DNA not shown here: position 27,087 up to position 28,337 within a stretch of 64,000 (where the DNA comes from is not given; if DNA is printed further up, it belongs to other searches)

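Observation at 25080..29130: Encapsulin nanocompartment operon embedded in a rubredoxin / rubredoxin-reductase / DJ-1 oxidative-stress module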

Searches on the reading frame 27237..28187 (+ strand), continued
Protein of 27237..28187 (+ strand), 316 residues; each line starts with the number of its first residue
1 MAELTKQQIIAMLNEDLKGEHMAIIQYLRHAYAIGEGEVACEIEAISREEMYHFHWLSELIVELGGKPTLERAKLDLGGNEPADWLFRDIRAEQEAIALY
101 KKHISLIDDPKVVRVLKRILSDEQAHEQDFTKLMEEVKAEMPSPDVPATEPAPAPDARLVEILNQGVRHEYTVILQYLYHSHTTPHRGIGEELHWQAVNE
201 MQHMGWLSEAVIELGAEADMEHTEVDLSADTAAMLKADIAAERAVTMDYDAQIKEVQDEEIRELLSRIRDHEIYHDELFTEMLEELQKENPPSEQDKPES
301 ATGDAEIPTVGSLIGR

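Call 32: find_homologous_proteins(query=P0033, max_evalue=1e-20)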
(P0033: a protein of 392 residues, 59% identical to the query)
Query P0033 (392 aa): 3119 proteins with E <= 1e-20 among 8000 candidates; the best 120 are listed.
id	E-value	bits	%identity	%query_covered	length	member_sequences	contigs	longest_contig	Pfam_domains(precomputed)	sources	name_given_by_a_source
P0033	2.4e-257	872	100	100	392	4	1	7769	PF02915.24,PF12902.14,PF00301.26,PF00210.31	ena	-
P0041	3.6e-178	611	84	85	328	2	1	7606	PF02915.24,PF12902.14,PF00210.31,PF03232.20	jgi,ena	-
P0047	6.1e-178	610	82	86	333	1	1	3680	PF02915.24,PF12902.14,PF00210.31,PF03232.20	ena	-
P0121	7.4e-178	610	85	86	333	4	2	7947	PF09537.17,PF02915.24,PF05067.19,PF12902.14,PF00210.31,PF03232.20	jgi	jgi:bacterioferritin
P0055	1.1e-177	610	84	85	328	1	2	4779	PF02915.24,PF12902.14,PF00210.31,PF03232.20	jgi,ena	-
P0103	2.5e-177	608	84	85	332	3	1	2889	PF02915.24,PF12902.14,PF00210.31,PF03232.20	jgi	jgi:bacterioferritin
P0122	4.6e-177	608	85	86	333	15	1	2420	PF02915.24,PF05067.19,PF12902.14,PF00210.31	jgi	jgi:bacterioferritin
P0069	4.9e-177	607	84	86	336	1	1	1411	PF02915.24,PF12902.14,PF00210.31,PF03232.20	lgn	-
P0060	7.0e-177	607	84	85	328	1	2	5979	PF02915.24,PF12902.14,PF00210.31,PF03232.20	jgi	-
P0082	1.2e-176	606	82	86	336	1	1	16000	PF02915.24,PF12902.14,PF00210.31,PF13668.13,PF03232.20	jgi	jgi:bacterioferritin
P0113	3.3e-176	605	81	86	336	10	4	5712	PF02915.24,PF12902.14,PF00210.31,PF13668.13,PF03232.20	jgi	jgi:bacterioferritin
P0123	3.3e-176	605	83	86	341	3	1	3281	PF02915.24,PF12902.14,PF00210.31,PF03232.20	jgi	-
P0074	5.4e-176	604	83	85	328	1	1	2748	PF02915.24,PF12902.14,PF00210.31,PF03232.20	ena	-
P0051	7.5e-176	604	83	86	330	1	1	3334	PF02915.24,PF05067.19,PF12902.14,PF00210.31,PF03232.20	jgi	-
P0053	9.0e-176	603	83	85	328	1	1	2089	PF02915.24,PF12902.14,PF00210.31,PF03232.20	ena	-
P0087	1.2e-175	603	83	85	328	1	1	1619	PF02915.24,PF12902.14,PF00210.31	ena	-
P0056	1.6e-175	602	82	86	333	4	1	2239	PF02915.24,PF12902.14,PF00210.31,PF03232.20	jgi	jgi:bacterioferritin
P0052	5.0e-175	601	84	86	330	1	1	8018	PF02915.24,PF12902.14,PF00210.31,PF03232.20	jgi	jgi:bacterioferritin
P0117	1.5e-174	599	83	85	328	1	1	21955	PF02915.24,PF12902.14,PF00210.31,PF03232.20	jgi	jgi:bacterioferritin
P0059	4.0e-174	598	84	86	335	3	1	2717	PF09537.17,PF02915.24,PF12902.14,PF00210.31,PF13668.13,PF03232.20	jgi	jgi:bacterioferritin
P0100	6.1e-173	594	79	86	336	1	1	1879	PF02915.24,PF05067.19,PF12902.14,PF00210.31,PF13668.13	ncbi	-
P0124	1.1e-172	593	79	86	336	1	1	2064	PF09537.17,PF02915.24,PF12902.14,PF00210.31,PF03232.20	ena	-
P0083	3.9e-172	591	79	86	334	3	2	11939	PF02915.24,PF05067.19,PF12902.14,PF00210.31,PF03232.20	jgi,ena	-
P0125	2.1e-171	589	82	86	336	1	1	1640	PF02915.24,PF12902.14,PF00210.31,PF03232.20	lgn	-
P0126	4.5e-171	588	78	86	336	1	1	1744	PF09537.17,PF02915.24,PF12902.14,PF00210.31,PF03232.20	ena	-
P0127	2.8e-170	585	81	87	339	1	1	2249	PF09537.17,PF02915.24,PF05067.19,PF12902.14,PF00210.31,PF13668.13,PF03232.20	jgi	jgi:bacterioferritin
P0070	9.2e-170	584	83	86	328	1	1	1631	PF02915.24,PF12902.14,PF00210.31,PF13668.13,PF03232.20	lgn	-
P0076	7.8e-165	567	87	77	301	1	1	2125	PF02915.24,PF12902.14,PF00210.31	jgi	jgi:bacterioferritin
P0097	5.3e-164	565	87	77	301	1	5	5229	PF02915.24,PF12902.14,PF00210.31,PF03232.20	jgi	jgi:bacterioferritin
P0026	1.9e-163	563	78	84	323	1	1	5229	PF02915.24,PF12902.14,PF00210.31,PF03232.20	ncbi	-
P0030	1.4e-162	560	78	85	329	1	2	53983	PF02915.24,PF12902.14,PF00210.31,PF03232.20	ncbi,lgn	-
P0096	3.2e-160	552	85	77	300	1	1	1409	PF09537.17,PF02915.24,PF05067.19,PF12902.14,PF00210.31,PF03232.20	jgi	-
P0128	9.3e-159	547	88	73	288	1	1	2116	PF02915.24,PF12902.14,PF00210.31,PF03232.20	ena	-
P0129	2.6e-156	539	86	73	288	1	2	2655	PF02915.24,PF12902.14,PF00210.31,PF03232.20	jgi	jgi:bacterioferritin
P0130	8.5e-151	521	81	76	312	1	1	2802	PF02915.24,PF05067.19,PF12902.14,PF00210.31,PF03232.20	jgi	-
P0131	5.3e-149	515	80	75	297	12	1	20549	PF02915.24,PF12902.14,PF00210.31,PF13668.13,PF03232.20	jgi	-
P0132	1.5e-147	510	82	72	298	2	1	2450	PF02915.24,PF12902.14,PF00210.31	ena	-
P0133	3.4e-147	509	76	84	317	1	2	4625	PF02915.24,PF12902.14,PF00210.31,PF13668.13,PF03232.20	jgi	jgi:bacterioferritin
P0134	9.2e-145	501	73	84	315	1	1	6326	PF09537.17,PF02915.24,PF12902.14,PF00210.31,PF13668.13,PF03232.20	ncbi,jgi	-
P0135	1.2e-142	494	71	84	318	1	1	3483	PF02915.24,PF12902.14,PF00210.31,PF13668.13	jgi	jgi:bacterioferritin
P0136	7.1e-142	492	85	68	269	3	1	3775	PF12902.14,PF00210.31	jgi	jgi:bacterioferritin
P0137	1.8e-141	490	71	84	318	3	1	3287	PF02915.24,PF12902.14,PF00210.31,PF13668.13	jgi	jgi:bacterioferritin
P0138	2.2e-141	490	72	84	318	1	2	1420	PF02915.24,PF12902.14,PF00210.31,PF13668.13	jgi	jgi:bacterioferritin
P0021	2.3e-139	483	71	84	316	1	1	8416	PF02915.24,PF05067.19,PF12902.14,PF00210.31,PF13668.13,PF03232.20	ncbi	-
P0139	5.9e-139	482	70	84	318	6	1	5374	PF02915.24,PF12902.14,PF00210.31,PF13668.13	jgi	jgi:bacterioferritin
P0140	3.1e-138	480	79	70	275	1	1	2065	PF02915.24,PF00210.31,PF03232.20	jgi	jgi:bacterioferritin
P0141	3.9e-137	476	69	84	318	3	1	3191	PF02915.24,PF12902.14,PF00210.31,PF13668.13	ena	-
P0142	6.0e-137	476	66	85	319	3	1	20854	PF02915.24,PF05067.19,PF12902.14,PF00210.31,PF13668.13,PF03232.20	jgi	jgi:bacterioferritin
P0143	9.2e-137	475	67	84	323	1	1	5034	PF02915.24,PF05067.19,PF12902.14,PF00210.31,PF13668.13,PF03232.20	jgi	jgi:bacterioferritin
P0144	1.8e-136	474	71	84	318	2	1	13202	PF02915.24,PF12902.14,PF00210.31,PF03232.20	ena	-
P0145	2.4e-136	474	76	72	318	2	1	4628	PF02915.24,PF12902.14,PF00210.31,PF03232.20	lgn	-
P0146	4.5e-136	473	76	72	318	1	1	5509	PF02915.24,PF12902.14,PF00210.31,PF03232.20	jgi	jgi:bacterioferritin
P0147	1.0e-135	471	75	73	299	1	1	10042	PF09537.17,PF02915.24,PF12902.14,PF00210.31,PF03232.20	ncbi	-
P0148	3.3e-135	470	76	73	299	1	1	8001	PF09537.17,PF02915.24,PF12902.14,PF00210.31,PF13668.13,PF03232.20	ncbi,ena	-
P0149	2.0e-134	467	68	85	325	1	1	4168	PF02915.24,PF12902.14,PF00210.31,PF13668.13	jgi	jgi:bacterioferritin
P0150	5.2e-134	466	74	76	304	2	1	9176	PF02915.24,PF05067.19,PF12902.14,PF00210.31,PF13668.13,PF03232.20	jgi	jgi:bacterioferritin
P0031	5.7e-134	466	66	84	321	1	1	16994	PF02915.24,PF12902.14,PF00210.31,PF03232.20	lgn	-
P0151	6.0e-134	466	67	84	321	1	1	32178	PF02915.24,PF05067.19,PF12902.14,PF00210.31,PF13668.13,PF03232.20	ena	-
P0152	9.8e-134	465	75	74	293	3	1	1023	PF02915.24,PF12902.14,PF00210.31,PF03232.20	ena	-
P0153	3.5e-133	463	69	84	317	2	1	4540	PF02915.24,PF12902.14,PF00210.31,PF13668.13,PF03232.20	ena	-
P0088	1.7e-132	461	74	73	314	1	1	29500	PF02915.24,PF12902.14,PF00210.31,PF03232.20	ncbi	-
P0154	3.5e-132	460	74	74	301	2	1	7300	PF02915.24,PF05067.19,PF12902.14,PF00210.31,PF13668.13,PF03232.20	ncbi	-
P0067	1.8e-131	458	71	76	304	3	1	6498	PF09537.17,PF05067.19,PF12902.14,PF00210.31,PF13668.13,PF03232.20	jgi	jgi:bacterioferritin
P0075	4.8e-131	456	70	76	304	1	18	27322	PF09537.17,PF05067.19,PF12902.14,PF00210.31,PF13668.13,PF03232.20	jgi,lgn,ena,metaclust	metaclust:\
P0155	5.5e-131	456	72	76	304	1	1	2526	PF12902.14,PF00210.31,PF03232.20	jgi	jgi:bacterioferritin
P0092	7.4e-131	455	74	73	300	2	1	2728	PF02915.24,PF05067.19,PF12902.14,PF00210.31,PF13668.13,PF03232.20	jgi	jgi:bacterioferritin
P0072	2.4e-130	454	72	74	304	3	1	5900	PF02915.24,PF12902.14,PF00210.31,PF13668.13,PF03232.20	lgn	-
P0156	9.3e-130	452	68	84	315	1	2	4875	PF02915.24,PF12902.14,PF00210.31,PF13668.13,PF03232.20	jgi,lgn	jgi:bacterioferritin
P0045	1.5e-129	451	66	82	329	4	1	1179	PF02915.24,PF12902.14,PF00210.31,PF13668.13,PF03232.20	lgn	-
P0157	2.7e-129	450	67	84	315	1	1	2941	PF02915.24,PF12902.14,PF00210.31,PF03232.20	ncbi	-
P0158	3.1e-129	450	74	73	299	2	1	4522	PF09537.17,PF02915.24,PF05067.19,PF12902.14,PF00210.31,PF13668.13,PF03232.20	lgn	-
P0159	3.2e-129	450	73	72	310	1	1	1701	PF09537.17,PF02915.24,PF05067.19,PF12902.14,PF00210.31,PF03232.20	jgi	jgi:bacterioferritin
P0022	4.8e-129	449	66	82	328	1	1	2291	PF02915.24,PF12902.14,PF00210.31,PF13668.13,PF03232.20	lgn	-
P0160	8.2e-129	449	70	76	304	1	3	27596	PF02915.24,PF05067.19,PF12902.14,PF00210.31,PF13668.13,PF03232.20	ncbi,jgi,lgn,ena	-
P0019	1.8e-128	448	66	82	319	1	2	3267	PF02915.24,PF05067.19,PF12902.14,PF00210.31,PF13668.13,PF03232.20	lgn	-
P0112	2.7e-128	447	65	84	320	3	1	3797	PF09537.17,PF02915.24,PF05067.19,PF12902.14,PF00210.31,PF13668.13,PF03232.20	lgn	-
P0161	3.9e-128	447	67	84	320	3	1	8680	PF02915.24,PF12902.14,PF00210.31,PF13668.13,PF03232.20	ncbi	-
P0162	5.6e-128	446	73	73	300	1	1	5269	PF02915.24,PF05067.19,PF12902.14,PF00210.31,PF13668.13,PF03232.20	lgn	-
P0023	8.9e-128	445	62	88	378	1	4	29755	PF02915.24,PF12902.14,PF00210.31,PF13668.13,PF03232.20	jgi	jgi:bacterioferritin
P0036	1.4e-126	441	70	71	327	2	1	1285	PF02915.24,PF12902.14,PF00210.31,PF13668.13,PF03232.20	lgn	-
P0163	1.6e-126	441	73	73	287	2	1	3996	PF02915.24,PF12902.14,PF00210.31,PF13668.13,PF03232.20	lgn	-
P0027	2.5e-126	441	64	83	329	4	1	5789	PF02915.24,PF12902.14,PF00210.31,PF13668.13,PF03232.20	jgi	-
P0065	5.4e-126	439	65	82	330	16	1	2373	PF09537.17,PF02915.24,PF12902.14,PF00210.31,PF13668.13,PF03232.20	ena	-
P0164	6.2e-126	439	71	73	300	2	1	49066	PF02915.24,PF05067.19,PF12902.14,PF00210.31,PF03232.20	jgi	-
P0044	7.1e-126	439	65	82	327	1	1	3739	PF02915.24,PF12902.14,PF00210.31,PF13668.13,PF03232.20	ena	-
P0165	1.7e-125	438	72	73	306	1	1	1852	PF02915.24,PF05067.19,PF12902.14,PF00210.31,PF13668.13,PF03232.20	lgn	-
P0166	9.3e-125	435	63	84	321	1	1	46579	PF09537.17,PF02915.24,PF05067.19,PF12902.14,PF00210.31,PF13668.13,PF03232.20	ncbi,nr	ncbi:MAG: ferritin-like domain-containing protein [Chloroflexi bacterium]|nr:ferritin-like domain-co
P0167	2.3e-124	434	67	84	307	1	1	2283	PF02915.24,PF05067.19,PF12902.14,PF00210.31,PF13668.13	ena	-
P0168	5.0e-124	433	70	74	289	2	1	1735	PF02915.24,PF12902.14,PF00210.31,PF13668.13,PF03232.20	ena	-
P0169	2.2e-123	431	70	73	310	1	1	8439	PF02915.24,PF05067.19,PF12902.14,PF00210.31,PF03232.20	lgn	-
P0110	4.3e-123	430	64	82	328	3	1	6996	PF09537.17,PF02915.24,PF12902.14,PF00210.31,PF13668.13,PF03232.20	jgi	jgi:bacterioferritin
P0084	8.2e-123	429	69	75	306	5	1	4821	PF02915.24,PF05067.19,PF12902.14,PF00210.31,PF13668.13,PF03232.20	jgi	-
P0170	1.8e-122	428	65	85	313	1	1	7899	PF02915.24,PF05067.19,PF12902.14,PF00210.31,PF13668.13,PF03232.20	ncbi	-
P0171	5.1e-122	426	64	84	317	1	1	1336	PF12902.14,PF00210.31,PF03232.20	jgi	jgi:bacterioferritin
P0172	9.8e-122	425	70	72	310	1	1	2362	PF02915.24,PF12902.14,PF00210.31,PF13668.13,PF03232.20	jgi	jgi:bacterioferritin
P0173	2.1e-121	424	69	72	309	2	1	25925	PF02915.24,PF05067.19,PF12902.14,PF00210.31,PF13668.13,PF03232.20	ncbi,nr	ncbi:MAG: ferritin-like domain-containing protein [Anaerolineae bacterium]|nr:ferritin-like domain-c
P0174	4.5e-121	423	64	83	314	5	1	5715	PF02915.24,PF12902.14,PF00210.31,PF13668.13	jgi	-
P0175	1.1e-120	422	60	84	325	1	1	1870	PF02915.24,PF12902.14,PF00210.31,PF13668.13,PF03232.20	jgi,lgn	jgi:bacterioferritin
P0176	1.2e-120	422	64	75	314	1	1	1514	PF09537.17,PF02915.24,PF12902.14,PF00210.31,PF13668.13,PF03232.20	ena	-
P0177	4.1e-120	420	69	75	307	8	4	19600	PF02915.24,PF12902.14,PF00210.31,PF03232.20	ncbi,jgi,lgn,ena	-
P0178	2.3e-119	418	62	84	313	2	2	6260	PF02915.24,PF12902.14,PF00210.31,PF03232.20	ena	-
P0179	8.8e-119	416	68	73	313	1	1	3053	PF02915.24,PF12902.14,PF00210.31,PF13668.13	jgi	jgi:bacterioferritin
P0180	8.0e-118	413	62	80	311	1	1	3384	PF02915.24,PF12902.14,PF00210.31,PF13668.13,PF03232.20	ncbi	-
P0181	5.0e-117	410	64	84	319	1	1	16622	PF09537.17,PF02915.24,PF12902.14,PF00210.31,PF13668.13,PF03232.20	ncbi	-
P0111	5.7e-117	410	67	72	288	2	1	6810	PF02915.24,PF12902.14,PF00210.31,PF03232.20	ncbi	-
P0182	6.8e-117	410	59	89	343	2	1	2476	PF02915.24,PF05067.19,PF12902.14,PF00210.31,PF13668.13,PF03232.20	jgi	jgi:bacterioferritin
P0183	3.9e-116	407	65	74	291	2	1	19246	PF09537.17,PF02915.24,PF12902.14,PF00210.31,PF03232.20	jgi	-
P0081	1.6e-115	405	68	74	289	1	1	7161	PF02915.24,PF05067.19,PF12902.14,PF00210.31,PF13668.13,PF03232.20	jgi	-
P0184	2.4e-115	404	68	71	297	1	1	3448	PF02915.24,PF12902.14,PF00210.31,PF13668.13,PF03232.20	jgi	jgi:bacterioferritin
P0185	3.8e-111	391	58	84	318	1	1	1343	PF02915.24,PF12902.14,PF00210.31,PF13668.13,PF03232.20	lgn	-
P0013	3.3e-107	378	61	76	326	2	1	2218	PF09537.17,PF02915.24,PF12902.14,PF00210.31,PF13668.13,PF03232.20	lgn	-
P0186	2.0e-106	375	58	83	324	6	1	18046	PF02915.24,PF12902.14,PF00210.31,PF13668.13,PF03232.20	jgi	-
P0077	3.2e-106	374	61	71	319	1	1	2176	PF02915.24,PF12902.14,PF00210.31,PF13668.13,PF03232.20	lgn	-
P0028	2.5e-104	368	59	75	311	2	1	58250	PF02915.24,PF05067.19,PF12902.14,PF00210.31,PF13668.13,PF03232.20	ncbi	-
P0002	4.1e-104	367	56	76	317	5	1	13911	PF02915.24,PF05067.19,PF12902.14,PF00210.31,PF13668.13,PF03232.20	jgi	-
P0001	4.7e-104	367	59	75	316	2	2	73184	PF02915.24,PF05067.19,PF12902.14,PF00210.31,PF13668.13,PF03232.20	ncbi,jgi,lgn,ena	-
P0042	5.2e-104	367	60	72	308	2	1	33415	PF02915.24,PF05067.19,PF12902.14,PF00210.31,PF13668.13,PF03232.20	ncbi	ncbi:MAG: ferritin-like domain-containing protein [Chloroflexia bacterium]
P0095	2.2e-103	365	60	71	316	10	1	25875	PF02915.24,PF05067.19,PF12902.14,PF00210.31,PF03232.20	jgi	-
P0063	2.3e-103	365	61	70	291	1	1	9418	PF02915.24,PF12902.14,PF00210.31,PF03232.20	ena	-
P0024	2.4e-103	365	61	71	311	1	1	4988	PF02915.24,PF05067.19,PF12902.14,PF00210.31,PF03232.20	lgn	-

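Call 33: list_cluster_members(proteins=[P0033])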
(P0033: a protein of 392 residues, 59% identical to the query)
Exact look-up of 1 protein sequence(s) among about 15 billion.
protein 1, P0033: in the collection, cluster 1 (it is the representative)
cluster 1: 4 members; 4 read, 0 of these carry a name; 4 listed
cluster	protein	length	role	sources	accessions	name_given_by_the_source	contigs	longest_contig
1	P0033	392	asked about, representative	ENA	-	-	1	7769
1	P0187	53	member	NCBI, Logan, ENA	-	-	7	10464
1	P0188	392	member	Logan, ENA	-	-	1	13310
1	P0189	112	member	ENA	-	-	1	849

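Call 36: search_solved_structures(query=window:27237-28184:+, max_evalue=0.001, show_alignments=1)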
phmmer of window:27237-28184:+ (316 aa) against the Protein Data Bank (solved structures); distinct sequences matched with E-value up to 0.001: 25.
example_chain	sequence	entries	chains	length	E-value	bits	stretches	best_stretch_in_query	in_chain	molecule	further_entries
9viw_A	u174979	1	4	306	1.3e-46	162.7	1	5-288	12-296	Bacterioferritin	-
9qq4_A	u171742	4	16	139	3.2e-15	59.6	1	6-134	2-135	Bacterioferritin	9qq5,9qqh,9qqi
8w1d_A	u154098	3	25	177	1.8e-09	40.8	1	6-136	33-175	DPS-LIKE PROTEIN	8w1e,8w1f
1nf4_A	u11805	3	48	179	1.1e-08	38.1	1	5-133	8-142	bacterioferritin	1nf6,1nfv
3gvy_A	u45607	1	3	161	2.6e-07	33.7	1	8-130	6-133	Bacterioferritin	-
3bkn_A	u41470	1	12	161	6.4e-06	29.1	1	8-128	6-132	Bacterioferritin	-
2qqy_A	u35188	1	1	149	7.3e-06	28.9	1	7-136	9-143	Sigma B operon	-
4am2_A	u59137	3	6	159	7.7e-06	28.8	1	7-132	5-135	BACTERIOFERRITIN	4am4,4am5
2vzb_A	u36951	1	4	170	5.8e-05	25.9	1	4-137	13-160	PUTATIVE BACTERIOFERRITIN-RELATED PROTEIN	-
8sqo_A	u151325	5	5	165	6.3e-05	25.8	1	8-156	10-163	Bacterioferritin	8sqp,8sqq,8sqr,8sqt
5xx9_A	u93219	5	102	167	7.5e-05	25.6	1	8-132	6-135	Bacterioferritin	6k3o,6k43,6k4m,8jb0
9gzu_A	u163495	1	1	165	8.2e-05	25.5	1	8-156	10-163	Bacterioferritin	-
1jgc_A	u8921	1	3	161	8.9e-05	25.3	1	8-130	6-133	bacterioferritin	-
8jax_A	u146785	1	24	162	0.0001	25.1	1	8-131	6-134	Bacterioferritin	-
3fvb_A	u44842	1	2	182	0.00011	25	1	8-156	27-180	Bacterioferritin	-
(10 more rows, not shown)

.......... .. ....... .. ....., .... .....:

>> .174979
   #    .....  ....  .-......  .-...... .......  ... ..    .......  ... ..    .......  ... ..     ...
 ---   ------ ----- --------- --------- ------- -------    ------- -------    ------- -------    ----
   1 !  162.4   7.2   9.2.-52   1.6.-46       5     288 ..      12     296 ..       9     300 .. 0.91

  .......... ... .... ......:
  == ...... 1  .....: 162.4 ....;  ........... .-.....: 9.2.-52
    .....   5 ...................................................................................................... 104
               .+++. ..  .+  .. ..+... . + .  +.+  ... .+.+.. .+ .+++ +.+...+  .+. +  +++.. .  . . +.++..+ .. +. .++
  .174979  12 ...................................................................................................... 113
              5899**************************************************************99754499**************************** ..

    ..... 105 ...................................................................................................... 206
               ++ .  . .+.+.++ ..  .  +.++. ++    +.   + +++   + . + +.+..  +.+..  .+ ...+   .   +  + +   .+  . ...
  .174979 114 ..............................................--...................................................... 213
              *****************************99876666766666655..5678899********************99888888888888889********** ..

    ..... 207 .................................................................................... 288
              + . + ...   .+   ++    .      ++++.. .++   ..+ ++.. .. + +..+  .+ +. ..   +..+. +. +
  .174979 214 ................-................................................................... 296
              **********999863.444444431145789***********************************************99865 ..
